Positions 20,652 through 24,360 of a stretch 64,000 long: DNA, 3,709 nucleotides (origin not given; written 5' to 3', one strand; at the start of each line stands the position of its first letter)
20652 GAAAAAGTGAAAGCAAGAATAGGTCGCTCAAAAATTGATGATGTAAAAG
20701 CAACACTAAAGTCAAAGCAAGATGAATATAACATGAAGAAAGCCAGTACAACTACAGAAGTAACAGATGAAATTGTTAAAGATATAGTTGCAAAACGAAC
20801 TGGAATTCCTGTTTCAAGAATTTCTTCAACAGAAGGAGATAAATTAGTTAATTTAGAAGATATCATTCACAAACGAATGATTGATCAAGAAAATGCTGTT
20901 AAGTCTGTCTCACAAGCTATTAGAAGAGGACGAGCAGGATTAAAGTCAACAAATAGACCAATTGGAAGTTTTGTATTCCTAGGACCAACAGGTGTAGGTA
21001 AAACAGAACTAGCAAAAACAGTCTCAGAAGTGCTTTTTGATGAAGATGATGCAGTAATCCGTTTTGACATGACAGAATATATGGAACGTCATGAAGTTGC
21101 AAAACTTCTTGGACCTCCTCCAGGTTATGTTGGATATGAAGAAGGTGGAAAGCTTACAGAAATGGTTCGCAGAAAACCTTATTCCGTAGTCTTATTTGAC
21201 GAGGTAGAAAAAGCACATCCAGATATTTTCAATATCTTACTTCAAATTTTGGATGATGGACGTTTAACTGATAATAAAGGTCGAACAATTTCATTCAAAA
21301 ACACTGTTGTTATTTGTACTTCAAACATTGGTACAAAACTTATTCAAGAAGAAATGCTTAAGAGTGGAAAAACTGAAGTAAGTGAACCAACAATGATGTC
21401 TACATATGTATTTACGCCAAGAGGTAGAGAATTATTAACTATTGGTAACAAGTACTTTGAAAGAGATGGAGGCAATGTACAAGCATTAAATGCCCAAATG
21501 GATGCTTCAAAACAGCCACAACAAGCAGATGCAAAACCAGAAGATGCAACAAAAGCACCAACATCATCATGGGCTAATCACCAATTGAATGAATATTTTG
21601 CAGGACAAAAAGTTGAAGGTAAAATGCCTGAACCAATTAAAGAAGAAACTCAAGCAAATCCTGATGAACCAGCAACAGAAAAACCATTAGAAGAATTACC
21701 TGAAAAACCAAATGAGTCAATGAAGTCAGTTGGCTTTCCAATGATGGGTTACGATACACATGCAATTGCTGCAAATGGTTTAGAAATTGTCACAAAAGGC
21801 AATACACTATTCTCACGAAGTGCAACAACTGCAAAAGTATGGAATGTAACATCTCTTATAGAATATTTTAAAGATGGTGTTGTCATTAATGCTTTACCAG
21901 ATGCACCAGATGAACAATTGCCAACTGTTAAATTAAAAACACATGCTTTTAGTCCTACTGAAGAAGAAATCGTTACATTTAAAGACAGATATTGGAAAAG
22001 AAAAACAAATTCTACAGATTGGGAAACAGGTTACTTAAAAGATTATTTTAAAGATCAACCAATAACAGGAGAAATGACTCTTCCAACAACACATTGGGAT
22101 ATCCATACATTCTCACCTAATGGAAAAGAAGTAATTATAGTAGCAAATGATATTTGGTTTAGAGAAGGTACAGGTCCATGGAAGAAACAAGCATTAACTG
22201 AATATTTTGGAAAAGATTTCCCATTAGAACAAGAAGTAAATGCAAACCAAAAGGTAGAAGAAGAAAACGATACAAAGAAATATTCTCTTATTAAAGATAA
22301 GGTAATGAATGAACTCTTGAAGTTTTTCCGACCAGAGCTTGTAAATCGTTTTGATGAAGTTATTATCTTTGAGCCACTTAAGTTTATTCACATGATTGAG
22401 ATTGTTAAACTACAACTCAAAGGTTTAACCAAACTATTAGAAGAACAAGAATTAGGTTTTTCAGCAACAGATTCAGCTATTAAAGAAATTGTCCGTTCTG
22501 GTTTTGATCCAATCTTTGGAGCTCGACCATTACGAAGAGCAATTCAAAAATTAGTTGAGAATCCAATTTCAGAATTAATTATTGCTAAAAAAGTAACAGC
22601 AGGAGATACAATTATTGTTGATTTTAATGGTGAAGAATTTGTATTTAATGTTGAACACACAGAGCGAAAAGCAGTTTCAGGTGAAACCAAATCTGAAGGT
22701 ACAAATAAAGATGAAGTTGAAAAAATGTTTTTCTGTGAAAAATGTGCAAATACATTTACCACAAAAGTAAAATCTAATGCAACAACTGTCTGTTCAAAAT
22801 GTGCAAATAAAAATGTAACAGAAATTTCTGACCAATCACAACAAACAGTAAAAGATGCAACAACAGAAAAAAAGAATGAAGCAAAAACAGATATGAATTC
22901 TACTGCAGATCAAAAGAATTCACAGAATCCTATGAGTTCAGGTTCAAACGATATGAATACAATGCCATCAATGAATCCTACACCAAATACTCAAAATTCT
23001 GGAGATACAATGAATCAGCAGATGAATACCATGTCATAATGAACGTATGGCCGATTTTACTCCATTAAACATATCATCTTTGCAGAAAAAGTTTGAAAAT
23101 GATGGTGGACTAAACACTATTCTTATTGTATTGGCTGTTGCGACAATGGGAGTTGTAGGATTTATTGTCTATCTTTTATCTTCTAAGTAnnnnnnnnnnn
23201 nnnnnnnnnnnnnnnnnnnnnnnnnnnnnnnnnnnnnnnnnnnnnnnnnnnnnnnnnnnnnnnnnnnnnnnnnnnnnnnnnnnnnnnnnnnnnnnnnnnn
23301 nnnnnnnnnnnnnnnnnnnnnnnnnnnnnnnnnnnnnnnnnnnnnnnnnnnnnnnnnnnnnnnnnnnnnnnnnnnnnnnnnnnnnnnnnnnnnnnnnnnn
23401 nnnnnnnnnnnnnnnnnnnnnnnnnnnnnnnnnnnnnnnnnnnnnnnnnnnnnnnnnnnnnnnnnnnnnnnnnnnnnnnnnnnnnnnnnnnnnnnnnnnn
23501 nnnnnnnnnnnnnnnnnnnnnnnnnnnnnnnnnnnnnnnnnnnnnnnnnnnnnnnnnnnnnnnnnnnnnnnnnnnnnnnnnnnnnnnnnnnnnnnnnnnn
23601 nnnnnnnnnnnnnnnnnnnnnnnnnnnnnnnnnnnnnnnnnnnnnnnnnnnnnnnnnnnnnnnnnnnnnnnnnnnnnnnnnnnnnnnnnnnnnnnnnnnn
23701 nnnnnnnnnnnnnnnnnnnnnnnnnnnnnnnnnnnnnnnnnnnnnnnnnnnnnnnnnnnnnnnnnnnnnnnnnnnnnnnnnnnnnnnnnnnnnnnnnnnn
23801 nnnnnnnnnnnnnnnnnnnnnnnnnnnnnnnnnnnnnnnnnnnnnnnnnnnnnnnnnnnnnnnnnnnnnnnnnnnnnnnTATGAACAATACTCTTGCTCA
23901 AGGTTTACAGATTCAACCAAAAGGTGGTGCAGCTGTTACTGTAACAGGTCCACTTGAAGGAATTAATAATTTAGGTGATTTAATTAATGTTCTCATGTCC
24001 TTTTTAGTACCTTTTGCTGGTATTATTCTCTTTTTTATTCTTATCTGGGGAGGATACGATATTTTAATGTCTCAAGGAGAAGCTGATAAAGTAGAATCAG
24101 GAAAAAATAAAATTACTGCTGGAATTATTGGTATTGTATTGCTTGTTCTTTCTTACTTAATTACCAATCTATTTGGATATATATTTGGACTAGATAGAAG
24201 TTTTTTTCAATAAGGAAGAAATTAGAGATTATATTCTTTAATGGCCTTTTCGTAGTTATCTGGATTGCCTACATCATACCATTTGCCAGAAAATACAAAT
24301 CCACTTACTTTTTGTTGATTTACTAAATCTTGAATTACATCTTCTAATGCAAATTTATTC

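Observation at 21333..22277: Four-repeat insertion of about 316 aa in the D2 AAA+ module of a ClpC-like protein, at the position of the ClpP-docking loop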

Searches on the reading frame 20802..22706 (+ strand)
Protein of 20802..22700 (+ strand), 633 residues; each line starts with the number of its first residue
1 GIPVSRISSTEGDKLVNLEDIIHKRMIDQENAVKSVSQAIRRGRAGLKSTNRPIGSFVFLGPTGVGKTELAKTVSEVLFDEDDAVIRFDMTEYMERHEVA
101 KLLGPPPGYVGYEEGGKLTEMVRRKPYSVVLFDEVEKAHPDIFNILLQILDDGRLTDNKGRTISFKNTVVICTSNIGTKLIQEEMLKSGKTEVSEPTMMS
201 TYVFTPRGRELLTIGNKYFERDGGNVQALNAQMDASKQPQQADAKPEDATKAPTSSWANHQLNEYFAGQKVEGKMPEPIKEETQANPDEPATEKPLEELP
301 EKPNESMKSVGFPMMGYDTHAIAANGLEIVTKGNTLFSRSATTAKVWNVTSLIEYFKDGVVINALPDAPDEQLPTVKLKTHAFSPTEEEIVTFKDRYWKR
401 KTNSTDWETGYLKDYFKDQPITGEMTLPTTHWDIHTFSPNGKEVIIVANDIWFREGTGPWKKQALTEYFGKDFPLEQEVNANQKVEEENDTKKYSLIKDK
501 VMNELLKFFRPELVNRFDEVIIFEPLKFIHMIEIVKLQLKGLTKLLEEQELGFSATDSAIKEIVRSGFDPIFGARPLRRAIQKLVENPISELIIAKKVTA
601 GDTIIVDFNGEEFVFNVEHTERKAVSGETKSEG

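Call 19: search_solved_structures(query=window:20802-22700:+, show_alignments=4, max_evalue=1e-20)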
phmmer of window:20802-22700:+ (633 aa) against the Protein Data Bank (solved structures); distinct sequences matched with E-value up to 1e-20: 48.
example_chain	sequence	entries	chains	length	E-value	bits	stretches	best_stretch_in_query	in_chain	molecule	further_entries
4lj4_A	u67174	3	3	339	7e-109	368.5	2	1-187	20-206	Chaperone protein ClpB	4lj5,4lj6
4lj7_A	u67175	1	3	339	2.3e-108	366.8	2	1-187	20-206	Chaperone protein ClpB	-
4lj8_A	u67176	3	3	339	2.4e-108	366.7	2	1-187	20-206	Chaperone protein ClpB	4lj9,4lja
3j3t_A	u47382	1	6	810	4.4e-108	365.8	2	1-181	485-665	Negative regulator of genetic competence ClpC/MecB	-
3j3r_A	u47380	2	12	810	2.5e-107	363.4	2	1-181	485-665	Negative regulator of genetic competence ClpC/MecB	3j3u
3j3s_A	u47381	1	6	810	2.6e-107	363.3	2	1-181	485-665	Negative regulator of genetic competence ClpC/MecB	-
7abr_A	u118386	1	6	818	2.6e-107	363.3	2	1-181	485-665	Negative regulator of genetic competence ClpC/MecB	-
1qvr_A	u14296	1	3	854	9.7e-107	361.4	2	1-187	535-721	ClpB protein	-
6em8_A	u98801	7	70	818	7e-106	358.6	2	1-185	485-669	ATP-dependent Clp protease ATP-binding subunit ClpC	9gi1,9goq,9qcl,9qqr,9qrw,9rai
6em9_A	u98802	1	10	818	7e-106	358.6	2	1-185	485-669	ATP-dependent Clp protease ATP-binding subunit ClpC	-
4fct_A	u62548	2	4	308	2.3e-105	356.9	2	12-187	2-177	Chaperone protein ClpB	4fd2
4ciu_A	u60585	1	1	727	6.6e-105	355.3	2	1-184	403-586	CHAPERONE PROTEIN CLPB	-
4fcv_A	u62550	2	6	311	7.1e-105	355.2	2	11-187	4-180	Chaperone protein ClpB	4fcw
4d2q_A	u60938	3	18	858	7.3e-105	355.2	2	1-184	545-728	CLPB | CHAPERONE PROTEIN CLPB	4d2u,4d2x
6og3_E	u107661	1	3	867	7.5e-105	355.2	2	1-184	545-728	Hyperactive disaggregase ClpB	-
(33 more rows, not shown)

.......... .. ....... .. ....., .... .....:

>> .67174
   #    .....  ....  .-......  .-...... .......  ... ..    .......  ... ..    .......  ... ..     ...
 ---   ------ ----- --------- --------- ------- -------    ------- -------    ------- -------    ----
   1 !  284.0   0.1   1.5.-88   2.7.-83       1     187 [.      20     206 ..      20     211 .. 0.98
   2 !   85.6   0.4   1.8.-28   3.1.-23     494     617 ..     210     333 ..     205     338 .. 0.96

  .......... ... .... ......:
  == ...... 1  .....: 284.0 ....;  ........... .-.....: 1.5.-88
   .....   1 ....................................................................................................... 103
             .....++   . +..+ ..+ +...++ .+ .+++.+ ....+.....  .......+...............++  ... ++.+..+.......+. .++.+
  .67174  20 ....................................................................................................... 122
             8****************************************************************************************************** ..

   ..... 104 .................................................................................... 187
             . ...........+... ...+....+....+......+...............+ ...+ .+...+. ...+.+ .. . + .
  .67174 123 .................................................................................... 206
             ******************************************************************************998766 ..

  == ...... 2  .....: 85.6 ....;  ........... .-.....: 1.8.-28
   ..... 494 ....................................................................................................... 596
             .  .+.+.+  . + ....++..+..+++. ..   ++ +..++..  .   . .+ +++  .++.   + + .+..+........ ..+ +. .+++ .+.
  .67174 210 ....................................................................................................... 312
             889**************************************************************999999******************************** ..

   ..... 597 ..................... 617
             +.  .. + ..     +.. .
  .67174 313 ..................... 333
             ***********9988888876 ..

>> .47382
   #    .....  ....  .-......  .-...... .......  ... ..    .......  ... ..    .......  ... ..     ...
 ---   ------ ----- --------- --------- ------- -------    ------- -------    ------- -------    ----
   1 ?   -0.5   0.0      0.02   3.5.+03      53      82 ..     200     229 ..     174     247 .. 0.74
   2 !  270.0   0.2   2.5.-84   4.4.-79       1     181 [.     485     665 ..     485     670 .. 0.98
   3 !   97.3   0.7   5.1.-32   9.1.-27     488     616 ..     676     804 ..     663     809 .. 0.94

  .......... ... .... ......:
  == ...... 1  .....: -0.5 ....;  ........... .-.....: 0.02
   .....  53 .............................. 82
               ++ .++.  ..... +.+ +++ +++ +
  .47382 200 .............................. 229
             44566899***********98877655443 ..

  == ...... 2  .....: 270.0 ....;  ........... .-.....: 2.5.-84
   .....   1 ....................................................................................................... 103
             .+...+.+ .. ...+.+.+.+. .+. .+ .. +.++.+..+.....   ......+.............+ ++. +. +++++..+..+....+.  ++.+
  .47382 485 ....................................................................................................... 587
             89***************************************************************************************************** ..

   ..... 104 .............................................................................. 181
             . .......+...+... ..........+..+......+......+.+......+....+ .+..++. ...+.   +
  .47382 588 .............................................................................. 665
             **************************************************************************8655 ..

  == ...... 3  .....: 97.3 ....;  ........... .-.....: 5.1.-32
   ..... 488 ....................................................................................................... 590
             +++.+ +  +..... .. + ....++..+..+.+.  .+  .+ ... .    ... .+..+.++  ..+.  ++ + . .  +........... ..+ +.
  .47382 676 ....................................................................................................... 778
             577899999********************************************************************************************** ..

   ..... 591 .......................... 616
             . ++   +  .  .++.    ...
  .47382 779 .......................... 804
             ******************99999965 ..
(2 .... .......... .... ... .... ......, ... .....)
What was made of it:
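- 20802..21332 (+): D2 large AAA+ subdomain up to sensor-1 (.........). Aligns end to end with ClpB and ClpC D2 domains of solved structures (call 19).
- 22218..22325 (+): C-terminal stalk: a long helix (aa ~1175-1208) that returns to D2 and merges with the canonical helix before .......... From aa ~1188 it aligns with ClpC and ClpB (call 19).
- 22326..22661 (+): Rest of D2: the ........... motif, D2-small and sensor-2 (GARPLRR). PDB alignments (call 19).
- Closest known: ClpC. Same: D2 scores 366 bits against ClpC (call 19).
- Closest known: ClpX IGF loops, ClpA IGL loops and ClpC VGF loops. Same: Same topological position on the exit face of the last AAA+ ring, between sensor-1 and the following helix (call 19).
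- Checked: phmmer against PDB chains fixes the boundaries (call 19).
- Boundaries against solved ClpC and ClpB: 306 aa replace 10 and 3 residues respectively (call 19). The insert sits exactly at the ClpP-loop position (call 19).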

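Call 65: predict_structure(alignment_id=A4)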
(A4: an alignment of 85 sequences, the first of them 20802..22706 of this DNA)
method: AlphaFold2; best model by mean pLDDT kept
length: 635 residues; sequences in the alignment: 85
mean_pLDDT: 88.5   pTM: 0.80
mean pLDDT of the five models: 88.5, 88.4, 88.2, 87.6, 87.2
residues with pLDDT >= 90: 459; 70-90: 87; 50-70: 76; < 50: 13
segments of 3 or more residues with pLDDT < 50: 300-304
pLDDT, mean of each block of 10 residues (from residue 1): 62 94 93 97 91 97 94 94 93 91 72 80 95 96 95 90 95 95 83 76 96 95 75 66 55 79 96 84 60 58 54 92 97 96 97 96 95 93 97 96 97 94 91 96 95 96 94 91 90 93 94 96 93 96 97 95 93 93 98 97 93 92 61 49
secondary structure, 60 per line:
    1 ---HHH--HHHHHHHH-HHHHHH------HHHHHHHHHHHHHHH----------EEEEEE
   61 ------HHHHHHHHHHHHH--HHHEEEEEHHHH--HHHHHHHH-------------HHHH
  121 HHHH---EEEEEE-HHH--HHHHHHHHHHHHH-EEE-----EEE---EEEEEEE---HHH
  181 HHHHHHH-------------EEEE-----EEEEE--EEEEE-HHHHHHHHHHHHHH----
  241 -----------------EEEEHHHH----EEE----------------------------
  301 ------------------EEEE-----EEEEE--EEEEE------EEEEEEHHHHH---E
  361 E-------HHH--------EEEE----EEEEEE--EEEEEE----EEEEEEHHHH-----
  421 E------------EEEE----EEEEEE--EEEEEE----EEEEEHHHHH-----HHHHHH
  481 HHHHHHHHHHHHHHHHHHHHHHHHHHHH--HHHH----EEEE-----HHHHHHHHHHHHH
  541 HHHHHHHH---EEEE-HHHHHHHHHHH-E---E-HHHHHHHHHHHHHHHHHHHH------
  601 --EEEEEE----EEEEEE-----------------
elements in order: H9-16 H18-23 H30-44 E55-60 H67-79 E85-89 H90-93 H96-103 H117-124 E128-133 H140-152 E154-156 E162-164 E168-174 H178-187 E201-204 E210-214 E217-221 H223-236 E258-261 H262-265 E270-272 E319-322 E328-332 E335-339 E346-351 H352-356 E380-383 E388-393 E396-401 E406-411 H412-415 E434-437 E442-447 E450-455 E460-464 H465-469 H475-508 H511-514 E519-522 H528-548 E552-555 H557-567 H575-594 E603-608 E613-618
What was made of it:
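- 21333..21398 (+): N-terminal stalk: helix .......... plus a connector (aa 878-899) leading out of D2 into blade 1. Helix at model residues 178-187 (call 65).
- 22218..22325 (+): Helix at model residues 475-508 (call 65).
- AF2 model of D2 plus insert: pLDDT 88.5, pTM 0.80 (call 65). The insert folds as a compact propeller with adjacent entry and exit helices (call 65), and an intein would not be expected to fold as a propeller.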

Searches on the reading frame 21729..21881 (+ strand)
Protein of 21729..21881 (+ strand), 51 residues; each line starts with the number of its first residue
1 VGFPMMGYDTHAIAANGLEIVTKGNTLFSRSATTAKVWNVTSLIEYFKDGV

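Call 62: search_solved_structures(query=A5, max_evalue=10, show_alignments=2)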
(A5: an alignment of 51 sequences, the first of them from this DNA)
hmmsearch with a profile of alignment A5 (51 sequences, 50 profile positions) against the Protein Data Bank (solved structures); distinct sequences matched with E-value up to 10: 3.
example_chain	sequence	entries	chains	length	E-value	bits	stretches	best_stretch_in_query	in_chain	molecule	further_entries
8am5_S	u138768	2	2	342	0.017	18.1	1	1-39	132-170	Photosystem II assembly lipoprotein Ycf48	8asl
2bf6_A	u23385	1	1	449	0.8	12.7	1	15-49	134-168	EXO-ALPHA-SIALIDASE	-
2vk5_A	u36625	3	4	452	0.82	12.7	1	15-49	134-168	EXO-ALPHA-SIALIDASE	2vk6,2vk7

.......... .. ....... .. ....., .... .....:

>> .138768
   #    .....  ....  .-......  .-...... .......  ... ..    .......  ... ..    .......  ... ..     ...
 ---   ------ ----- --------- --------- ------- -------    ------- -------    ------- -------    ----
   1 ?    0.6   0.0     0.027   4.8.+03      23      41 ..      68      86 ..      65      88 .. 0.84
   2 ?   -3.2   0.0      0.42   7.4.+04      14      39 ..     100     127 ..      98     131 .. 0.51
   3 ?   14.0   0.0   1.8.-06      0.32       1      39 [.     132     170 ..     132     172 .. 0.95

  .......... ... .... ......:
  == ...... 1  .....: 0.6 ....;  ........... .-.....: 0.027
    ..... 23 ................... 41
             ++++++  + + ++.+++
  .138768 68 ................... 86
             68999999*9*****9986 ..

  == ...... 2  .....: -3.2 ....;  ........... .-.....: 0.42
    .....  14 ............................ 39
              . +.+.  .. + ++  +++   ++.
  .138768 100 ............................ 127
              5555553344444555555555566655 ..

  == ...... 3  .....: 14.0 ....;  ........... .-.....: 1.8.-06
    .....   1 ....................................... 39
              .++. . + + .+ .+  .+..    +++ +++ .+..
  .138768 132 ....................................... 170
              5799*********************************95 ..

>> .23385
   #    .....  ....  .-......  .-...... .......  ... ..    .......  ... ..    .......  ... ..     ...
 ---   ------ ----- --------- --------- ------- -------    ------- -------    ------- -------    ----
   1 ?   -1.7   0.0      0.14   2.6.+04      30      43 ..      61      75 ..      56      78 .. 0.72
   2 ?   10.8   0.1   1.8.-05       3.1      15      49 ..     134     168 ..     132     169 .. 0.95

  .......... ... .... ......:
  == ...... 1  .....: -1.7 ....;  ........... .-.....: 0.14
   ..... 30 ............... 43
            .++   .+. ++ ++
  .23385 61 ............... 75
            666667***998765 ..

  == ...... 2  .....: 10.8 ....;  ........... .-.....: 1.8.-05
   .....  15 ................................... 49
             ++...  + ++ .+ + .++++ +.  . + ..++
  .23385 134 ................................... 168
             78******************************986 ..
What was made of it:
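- Tried and rejected: The best hit was Ycf48 at E = 0.017 (call 62).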

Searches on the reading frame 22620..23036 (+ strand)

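Call 7: search_protein_families(library=pfam, proteins=[window:22620-23036:+], max_evalue=10)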
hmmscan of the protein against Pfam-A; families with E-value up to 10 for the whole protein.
window:22620-23036:+ (139 aa): 9 families
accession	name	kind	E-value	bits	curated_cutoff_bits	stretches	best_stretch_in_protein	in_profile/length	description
PF09723.15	Zn_ribbon_8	-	0.003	18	34.4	1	37-67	6-38/41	Zinc ribbon domain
PF01155.25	HypA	-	0.0078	16.7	28.9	1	31-70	65-101/112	Hydrogenase/urease nickel incorporation, metallochaperone, hypA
PF16839.10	Antimicrobial25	-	0.013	15.9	27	1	40-65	25-50/54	Nematode antimicrobial peptide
PF09682.15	Phage_holin_6_1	-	0.056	14.3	24.9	1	37-100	19-80/101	Bacteriophage holin of superfamily 6 (Holin_LLH)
PF06827.20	zf-FPG_IleRS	-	0.1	12.9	21.3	1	39-62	4-28/30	Zinc finger found in FPG and IleRS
PF14690.11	Zn_ribbon_ISL3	-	0.13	13.1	25.5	1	55-81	2-27/47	zinc-finger of transposase IS204/IS1001/IS1096/IS1165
PF24759.1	C2HC_ASCIZ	-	0.2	12.1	25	1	58-68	4-14/25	ASCIZ third C2HC zinc finger domain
PF10601.15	zf-LITAF-like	-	0.26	11.9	23.8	2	35-56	4-25/70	LITAF-like zinc ribbon domain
PF14279.12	HNH_5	-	1.2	9.6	27.5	1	36-54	33-51/56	HNH endonuclease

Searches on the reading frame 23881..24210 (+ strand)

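Call 43: search_protein_families(library=pfam, proteins=[window:23881-24210:+], max_evalue=0.01)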
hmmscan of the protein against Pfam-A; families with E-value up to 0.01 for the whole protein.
window:23881-24210:+ (110 aa): 1 family
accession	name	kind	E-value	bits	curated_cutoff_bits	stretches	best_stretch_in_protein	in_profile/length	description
PF18895.5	T4SS_pilin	-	4e-08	33.6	26.6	1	31-98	5-71/71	Type IV secretion system pilin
